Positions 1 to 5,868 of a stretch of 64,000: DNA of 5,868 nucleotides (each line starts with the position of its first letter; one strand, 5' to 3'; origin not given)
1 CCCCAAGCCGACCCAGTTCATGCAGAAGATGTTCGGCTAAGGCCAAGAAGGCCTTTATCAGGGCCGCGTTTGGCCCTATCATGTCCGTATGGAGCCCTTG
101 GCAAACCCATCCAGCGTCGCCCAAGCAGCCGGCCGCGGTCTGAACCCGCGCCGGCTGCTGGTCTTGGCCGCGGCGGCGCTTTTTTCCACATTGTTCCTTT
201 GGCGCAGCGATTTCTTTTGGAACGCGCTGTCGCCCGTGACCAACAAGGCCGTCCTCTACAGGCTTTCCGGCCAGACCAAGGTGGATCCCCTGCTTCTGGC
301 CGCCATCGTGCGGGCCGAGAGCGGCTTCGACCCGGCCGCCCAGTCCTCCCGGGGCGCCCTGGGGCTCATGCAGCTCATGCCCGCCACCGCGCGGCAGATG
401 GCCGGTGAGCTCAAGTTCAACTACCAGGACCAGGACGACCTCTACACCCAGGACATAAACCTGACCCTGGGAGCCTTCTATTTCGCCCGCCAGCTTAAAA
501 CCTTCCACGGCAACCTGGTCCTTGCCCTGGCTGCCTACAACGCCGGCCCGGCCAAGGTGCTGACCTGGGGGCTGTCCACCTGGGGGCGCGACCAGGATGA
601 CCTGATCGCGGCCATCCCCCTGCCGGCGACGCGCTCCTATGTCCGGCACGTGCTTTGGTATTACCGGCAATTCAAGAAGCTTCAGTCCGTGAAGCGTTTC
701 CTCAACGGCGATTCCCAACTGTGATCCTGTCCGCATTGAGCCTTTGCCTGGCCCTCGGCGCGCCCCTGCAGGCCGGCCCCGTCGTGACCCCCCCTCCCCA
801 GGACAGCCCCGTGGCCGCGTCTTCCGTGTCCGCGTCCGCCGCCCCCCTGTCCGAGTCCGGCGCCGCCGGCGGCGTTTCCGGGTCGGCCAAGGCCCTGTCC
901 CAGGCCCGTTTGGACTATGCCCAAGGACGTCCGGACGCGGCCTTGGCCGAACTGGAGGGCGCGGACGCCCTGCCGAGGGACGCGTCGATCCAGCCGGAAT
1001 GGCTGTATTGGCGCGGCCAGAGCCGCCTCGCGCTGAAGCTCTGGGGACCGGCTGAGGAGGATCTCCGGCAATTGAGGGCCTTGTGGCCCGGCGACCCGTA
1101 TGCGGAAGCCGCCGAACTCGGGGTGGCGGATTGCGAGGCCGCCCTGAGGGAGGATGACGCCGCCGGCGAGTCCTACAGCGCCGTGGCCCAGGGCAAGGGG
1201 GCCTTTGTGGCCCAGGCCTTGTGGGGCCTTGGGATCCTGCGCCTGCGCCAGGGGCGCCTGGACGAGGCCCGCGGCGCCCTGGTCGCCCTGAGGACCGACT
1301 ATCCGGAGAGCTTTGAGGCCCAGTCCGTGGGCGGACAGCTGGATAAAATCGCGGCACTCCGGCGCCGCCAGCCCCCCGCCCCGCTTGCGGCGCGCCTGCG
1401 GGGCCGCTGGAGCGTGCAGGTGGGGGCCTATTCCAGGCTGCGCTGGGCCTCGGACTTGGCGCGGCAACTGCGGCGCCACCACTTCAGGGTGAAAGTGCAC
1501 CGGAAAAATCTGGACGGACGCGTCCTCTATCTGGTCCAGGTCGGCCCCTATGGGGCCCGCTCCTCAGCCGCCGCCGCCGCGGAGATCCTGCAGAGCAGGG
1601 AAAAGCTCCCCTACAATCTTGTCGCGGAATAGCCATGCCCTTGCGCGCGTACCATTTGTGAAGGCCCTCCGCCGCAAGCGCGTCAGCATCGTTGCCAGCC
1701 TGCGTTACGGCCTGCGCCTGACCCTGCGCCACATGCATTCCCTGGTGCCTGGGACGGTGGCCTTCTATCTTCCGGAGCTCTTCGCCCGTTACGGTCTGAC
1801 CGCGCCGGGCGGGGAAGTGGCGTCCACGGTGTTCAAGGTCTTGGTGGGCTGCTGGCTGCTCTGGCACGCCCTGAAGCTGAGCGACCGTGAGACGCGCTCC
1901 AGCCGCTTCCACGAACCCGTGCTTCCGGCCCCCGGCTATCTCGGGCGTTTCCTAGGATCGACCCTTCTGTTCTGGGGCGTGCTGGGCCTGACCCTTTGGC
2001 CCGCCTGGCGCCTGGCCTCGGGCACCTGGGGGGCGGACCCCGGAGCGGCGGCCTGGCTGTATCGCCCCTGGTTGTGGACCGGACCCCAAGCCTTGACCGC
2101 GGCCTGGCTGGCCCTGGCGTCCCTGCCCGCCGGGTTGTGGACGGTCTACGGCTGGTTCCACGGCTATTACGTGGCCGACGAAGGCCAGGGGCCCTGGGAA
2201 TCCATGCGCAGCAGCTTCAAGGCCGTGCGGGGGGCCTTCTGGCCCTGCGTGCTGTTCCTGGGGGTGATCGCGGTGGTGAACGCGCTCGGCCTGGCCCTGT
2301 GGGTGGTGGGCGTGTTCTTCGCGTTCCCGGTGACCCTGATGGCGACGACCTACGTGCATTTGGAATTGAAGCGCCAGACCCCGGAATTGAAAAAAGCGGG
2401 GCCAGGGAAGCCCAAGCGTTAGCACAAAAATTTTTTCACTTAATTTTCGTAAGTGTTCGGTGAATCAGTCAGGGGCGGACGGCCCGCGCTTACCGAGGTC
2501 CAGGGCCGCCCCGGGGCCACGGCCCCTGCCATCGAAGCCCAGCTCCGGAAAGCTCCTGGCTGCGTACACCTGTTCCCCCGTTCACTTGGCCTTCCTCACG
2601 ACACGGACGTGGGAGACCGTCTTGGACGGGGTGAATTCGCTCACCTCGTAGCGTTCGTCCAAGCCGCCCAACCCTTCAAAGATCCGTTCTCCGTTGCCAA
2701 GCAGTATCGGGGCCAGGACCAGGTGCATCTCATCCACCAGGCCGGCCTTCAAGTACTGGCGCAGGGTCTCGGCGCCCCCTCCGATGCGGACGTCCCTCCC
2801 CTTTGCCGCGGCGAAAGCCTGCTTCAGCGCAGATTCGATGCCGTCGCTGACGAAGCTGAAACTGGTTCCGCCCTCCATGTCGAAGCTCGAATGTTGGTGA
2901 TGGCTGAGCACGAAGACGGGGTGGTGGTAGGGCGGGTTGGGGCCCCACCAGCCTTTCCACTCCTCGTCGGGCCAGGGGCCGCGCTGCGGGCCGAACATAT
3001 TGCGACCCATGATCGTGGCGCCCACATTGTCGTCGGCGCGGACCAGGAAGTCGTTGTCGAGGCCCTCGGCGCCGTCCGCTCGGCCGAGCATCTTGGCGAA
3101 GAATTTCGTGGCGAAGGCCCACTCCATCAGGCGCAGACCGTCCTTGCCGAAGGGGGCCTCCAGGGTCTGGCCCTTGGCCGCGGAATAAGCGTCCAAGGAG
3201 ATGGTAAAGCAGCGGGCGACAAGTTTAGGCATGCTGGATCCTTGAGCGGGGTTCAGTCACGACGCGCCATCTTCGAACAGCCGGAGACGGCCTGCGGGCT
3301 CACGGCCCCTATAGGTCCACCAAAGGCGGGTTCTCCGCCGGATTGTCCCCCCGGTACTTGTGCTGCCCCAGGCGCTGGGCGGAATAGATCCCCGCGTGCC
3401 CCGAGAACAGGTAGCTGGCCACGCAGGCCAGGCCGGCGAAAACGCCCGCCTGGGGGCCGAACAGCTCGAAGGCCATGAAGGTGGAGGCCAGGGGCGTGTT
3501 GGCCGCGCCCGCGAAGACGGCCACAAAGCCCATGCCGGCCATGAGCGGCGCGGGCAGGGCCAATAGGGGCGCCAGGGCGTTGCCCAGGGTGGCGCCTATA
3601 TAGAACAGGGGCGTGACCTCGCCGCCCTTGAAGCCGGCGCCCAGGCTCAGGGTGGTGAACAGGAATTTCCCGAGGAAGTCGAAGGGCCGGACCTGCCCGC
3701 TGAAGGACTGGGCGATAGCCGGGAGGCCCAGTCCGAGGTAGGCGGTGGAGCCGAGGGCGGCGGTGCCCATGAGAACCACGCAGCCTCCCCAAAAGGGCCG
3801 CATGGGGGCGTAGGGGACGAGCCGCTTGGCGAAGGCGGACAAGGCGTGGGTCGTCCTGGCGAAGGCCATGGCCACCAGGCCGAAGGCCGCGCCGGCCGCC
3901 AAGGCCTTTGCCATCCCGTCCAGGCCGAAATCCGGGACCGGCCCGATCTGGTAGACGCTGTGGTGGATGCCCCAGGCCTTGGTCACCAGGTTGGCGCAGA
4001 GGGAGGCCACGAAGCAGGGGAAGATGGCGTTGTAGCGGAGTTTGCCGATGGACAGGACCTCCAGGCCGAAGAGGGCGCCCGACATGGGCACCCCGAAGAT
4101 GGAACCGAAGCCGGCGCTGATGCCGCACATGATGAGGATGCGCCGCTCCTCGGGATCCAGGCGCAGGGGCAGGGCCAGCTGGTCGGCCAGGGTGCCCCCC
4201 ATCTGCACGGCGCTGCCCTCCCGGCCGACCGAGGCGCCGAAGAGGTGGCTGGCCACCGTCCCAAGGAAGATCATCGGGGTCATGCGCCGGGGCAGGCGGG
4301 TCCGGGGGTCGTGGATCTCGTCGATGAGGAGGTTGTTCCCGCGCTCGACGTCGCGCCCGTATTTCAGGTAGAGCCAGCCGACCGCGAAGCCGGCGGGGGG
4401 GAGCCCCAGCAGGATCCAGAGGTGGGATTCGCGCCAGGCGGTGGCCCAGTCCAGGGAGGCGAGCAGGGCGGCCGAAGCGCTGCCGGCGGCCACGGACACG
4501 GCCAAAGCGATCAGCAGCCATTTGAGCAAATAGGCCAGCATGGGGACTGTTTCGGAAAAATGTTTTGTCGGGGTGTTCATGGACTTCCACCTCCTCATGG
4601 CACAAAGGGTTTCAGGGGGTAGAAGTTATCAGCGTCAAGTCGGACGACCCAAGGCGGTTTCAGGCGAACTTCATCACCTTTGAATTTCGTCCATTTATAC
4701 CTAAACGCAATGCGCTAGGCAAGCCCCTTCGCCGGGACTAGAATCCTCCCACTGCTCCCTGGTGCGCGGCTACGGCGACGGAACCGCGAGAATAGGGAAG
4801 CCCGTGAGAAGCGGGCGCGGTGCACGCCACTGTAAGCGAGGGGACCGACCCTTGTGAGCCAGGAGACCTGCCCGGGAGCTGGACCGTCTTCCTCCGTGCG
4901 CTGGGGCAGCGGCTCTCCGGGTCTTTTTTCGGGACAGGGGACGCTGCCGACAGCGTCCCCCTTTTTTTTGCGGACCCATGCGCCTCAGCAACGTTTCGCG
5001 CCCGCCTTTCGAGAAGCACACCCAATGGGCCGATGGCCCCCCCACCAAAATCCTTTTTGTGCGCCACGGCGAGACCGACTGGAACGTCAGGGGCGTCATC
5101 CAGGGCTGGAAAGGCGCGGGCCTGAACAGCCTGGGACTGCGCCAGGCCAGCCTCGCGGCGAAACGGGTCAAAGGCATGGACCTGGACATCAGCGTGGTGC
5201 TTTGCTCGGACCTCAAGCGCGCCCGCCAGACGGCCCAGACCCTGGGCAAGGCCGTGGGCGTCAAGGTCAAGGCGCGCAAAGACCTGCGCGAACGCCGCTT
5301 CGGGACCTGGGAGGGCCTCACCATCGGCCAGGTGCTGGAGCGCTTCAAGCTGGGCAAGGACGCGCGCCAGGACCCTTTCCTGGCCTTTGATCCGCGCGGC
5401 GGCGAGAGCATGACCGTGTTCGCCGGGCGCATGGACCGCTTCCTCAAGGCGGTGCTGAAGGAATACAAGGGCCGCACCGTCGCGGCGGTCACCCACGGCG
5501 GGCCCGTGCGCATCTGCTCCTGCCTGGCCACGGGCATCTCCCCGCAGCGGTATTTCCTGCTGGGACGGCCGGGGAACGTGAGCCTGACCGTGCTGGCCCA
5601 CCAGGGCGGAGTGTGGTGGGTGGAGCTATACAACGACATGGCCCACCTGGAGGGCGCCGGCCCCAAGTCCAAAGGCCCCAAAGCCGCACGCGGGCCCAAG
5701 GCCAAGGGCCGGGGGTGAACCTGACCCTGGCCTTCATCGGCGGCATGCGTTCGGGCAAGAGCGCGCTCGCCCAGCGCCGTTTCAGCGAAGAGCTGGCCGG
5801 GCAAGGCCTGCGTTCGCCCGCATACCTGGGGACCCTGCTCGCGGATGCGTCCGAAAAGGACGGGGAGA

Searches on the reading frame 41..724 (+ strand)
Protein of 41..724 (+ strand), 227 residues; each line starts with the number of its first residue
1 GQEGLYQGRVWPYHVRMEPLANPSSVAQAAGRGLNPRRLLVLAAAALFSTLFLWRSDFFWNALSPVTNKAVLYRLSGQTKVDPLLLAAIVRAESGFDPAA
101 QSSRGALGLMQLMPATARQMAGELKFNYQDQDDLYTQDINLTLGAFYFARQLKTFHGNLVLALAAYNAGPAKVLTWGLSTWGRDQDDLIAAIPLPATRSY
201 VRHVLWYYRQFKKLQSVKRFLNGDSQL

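Call 44: search_protein_families(library=pfam, proteins=[window:41-724:+], max_evalue=0.0001)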
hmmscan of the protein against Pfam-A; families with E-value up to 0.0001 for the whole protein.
window:41-724:+ (227 aa): 1 family
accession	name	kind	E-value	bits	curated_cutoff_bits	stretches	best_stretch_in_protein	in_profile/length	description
PF01464.25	SLT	-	3.5e-27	94.7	21.3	1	78-184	9-112/117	Transglycosylase SLT domain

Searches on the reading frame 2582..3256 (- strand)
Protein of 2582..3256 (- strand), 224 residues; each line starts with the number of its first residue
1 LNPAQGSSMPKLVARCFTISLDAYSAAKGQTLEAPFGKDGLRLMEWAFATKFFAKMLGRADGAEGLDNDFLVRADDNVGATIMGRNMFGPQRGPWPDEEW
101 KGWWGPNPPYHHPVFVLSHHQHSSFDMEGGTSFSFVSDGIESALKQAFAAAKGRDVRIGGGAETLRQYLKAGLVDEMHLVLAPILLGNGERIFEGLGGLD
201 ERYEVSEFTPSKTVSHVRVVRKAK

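Call 44: search_protein_families(library=pfam, proteins=[window:2582-3256:-], max_evalue=0.0001)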
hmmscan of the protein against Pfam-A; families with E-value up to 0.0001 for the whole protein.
window:2582-3256:- (224 aa): 1 family
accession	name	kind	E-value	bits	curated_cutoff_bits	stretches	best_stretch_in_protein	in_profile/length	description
PF01872.23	RibD_C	-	2.1e-15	57.5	24.1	1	17-198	7-178/197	RibD C-terminal domain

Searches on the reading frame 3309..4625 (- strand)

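Call 44: search_protein_families(library=pfam, proteins=[window:3309-4625:-], max_evalue=0.0001)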
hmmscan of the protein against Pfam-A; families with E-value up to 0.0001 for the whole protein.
window:3309-4625:- (438 aa): 1 family
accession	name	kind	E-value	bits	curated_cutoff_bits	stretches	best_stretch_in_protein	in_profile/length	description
PF00654.25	Voltage_CLC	-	3.5e-69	234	24.8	1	79-408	2-345/346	Voltage gated chloride channel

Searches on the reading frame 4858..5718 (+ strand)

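Call 44: search_protein_families(library=pfam, proteins=[window:4858-5718:+], max_evalue=0.0001)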
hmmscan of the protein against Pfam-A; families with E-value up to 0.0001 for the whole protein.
window:4858-5718:+ (286 aa): 1 family
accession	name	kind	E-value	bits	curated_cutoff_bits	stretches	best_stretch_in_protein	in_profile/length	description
PF00300.27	His_Phos_1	-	3.5e-52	177.4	21.7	1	65-260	1-193/194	Histidine phosphatase superfamily (branch 1)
